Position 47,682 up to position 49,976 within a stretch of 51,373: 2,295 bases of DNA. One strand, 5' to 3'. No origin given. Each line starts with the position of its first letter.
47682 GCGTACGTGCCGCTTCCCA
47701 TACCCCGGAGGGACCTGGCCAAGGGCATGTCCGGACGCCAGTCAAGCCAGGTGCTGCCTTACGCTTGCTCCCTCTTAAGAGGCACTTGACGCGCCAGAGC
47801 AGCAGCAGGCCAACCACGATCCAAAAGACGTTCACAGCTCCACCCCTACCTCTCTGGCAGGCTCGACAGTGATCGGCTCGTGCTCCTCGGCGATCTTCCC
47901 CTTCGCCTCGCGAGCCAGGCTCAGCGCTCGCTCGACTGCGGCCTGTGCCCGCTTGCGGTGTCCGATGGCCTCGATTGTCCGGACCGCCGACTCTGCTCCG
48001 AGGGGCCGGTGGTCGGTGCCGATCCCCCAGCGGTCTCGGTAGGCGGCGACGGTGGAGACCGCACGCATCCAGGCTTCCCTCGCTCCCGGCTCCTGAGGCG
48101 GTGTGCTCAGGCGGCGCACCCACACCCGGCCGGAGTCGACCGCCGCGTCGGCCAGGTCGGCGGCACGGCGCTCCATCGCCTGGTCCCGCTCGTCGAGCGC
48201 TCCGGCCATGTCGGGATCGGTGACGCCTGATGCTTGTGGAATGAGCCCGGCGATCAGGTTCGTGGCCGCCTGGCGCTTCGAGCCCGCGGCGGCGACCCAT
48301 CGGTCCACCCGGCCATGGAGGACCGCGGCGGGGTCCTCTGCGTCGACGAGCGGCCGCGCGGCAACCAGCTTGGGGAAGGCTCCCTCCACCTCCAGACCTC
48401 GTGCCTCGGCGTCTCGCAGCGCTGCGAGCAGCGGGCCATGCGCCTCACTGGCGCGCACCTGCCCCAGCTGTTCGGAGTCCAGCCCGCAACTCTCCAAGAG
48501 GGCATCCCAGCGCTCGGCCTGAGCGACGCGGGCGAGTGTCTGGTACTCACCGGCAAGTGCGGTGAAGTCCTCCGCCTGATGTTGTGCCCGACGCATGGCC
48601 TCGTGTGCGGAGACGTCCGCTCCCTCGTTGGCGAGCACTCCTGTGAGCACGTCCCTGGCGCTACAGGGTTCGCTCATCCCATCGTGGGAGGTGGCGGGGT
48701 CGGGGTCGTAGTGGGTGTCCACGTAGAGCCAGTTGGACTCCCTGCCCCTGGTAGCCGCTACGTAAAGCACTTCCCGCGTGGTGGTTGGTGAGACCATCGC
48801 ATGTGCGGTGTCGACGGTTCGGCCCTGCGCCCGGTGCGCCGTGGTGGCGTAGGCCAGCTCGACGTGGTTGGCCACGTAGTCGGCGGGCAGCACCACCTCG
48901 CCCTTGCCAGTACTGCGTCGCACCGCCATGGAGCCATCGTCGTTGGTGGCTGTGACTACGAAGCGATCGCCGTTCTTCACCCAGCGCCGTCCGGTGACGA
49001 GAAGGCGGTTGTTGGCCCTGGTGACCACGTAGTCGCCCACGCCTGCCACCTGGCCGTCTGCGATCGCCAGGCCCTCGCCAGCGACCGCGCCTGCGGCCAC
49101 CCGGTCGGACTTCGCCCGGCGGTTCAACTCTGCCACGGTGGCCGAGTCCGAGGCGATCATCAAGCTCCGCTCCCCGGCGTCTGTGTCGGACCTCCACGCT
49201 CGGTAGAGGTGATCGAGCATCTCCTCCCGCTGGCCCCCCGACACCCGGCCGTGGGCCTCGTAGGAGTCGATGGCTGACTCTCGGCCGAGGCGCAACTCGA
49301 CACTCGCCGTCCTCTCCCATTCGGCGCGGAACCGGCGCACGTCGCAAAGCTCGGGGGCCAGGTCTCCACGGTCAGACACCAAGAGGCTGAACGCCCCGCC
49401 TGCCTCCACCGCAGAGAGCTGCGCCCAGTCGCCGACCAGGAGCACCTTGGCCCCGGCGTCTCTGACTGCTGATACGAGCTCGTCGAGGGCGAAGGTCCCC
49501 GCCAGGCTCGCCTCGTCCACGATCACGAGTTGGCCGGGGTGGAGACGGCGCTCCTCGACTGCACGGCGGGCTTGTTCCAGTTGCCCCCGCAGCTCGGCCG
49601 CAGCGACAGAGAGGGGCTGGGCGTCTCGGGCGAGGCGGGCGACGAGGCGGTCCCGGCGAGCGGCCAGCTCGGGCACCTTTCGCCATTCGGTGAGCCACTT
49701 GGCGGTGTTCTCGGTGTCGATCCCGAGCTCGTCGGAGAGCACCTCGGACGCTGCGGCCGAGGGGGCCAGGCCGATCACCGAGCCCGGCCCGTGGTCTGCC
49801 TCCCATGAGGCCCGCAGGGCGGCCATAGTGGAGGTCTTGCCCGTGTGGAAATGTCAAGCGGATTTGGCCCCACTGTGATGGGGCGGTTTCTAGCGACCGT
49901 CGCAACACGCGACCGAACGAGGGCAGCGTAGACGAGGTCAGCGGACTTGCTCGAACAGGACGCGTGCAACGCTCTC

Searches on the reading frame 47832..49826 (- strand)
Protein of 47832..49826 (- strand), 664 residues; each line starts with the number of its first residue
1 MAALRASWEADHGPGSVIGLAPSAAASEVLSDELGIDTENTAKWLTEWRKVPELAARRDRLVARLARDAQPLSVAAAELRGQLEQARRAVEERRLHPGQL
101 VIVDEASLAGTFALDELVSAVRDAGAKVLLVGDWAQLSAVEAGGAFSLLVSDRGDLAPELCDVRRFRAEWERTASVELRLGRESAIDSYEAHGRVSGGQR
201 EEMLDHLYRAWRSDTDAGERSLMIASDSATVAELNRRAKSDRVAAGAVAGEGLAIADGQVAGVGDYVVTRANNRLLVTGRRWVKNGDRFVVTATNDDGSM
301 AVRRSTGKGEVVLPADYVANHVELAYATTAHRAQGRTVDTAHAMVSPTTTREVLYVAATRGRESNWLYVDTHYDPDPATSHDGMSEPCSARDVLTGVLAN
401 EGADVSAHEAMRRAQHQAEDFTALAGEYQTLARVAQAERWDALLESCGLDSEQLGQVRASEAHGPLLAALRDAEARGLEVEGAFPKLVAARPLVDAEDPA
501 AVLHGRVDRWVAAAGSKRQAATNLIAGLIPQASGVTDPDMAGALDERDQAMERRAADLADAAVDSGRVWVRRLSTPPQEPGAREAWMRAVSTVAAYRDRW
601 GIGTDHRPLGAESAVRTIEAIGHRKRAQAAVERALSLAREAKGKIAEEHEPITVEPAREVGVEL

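Call 80: search_protein_families(library=pfam, max_evalue=0.0001, proteins=[window:47832-49826:-])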
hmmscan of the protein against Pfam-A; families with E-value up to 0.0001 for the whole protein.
window:47832-49826:- (664 aa): 3 families
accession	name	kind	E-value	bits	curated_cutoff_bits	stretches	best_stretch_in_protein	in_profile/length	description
PF13604.12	AAA_30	-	1.2e-41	143.1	27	1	1-198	35-189/191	AAA domain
PF13245.12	AAA_19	-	2.5e-06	28.1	25.1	1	18-139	45-131/134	AAA domain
PF13538.12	UvrD_C_2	-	1.3e-05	25.4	27.4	1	324-367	1-51/52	UvrD-like helicase C-terminal domain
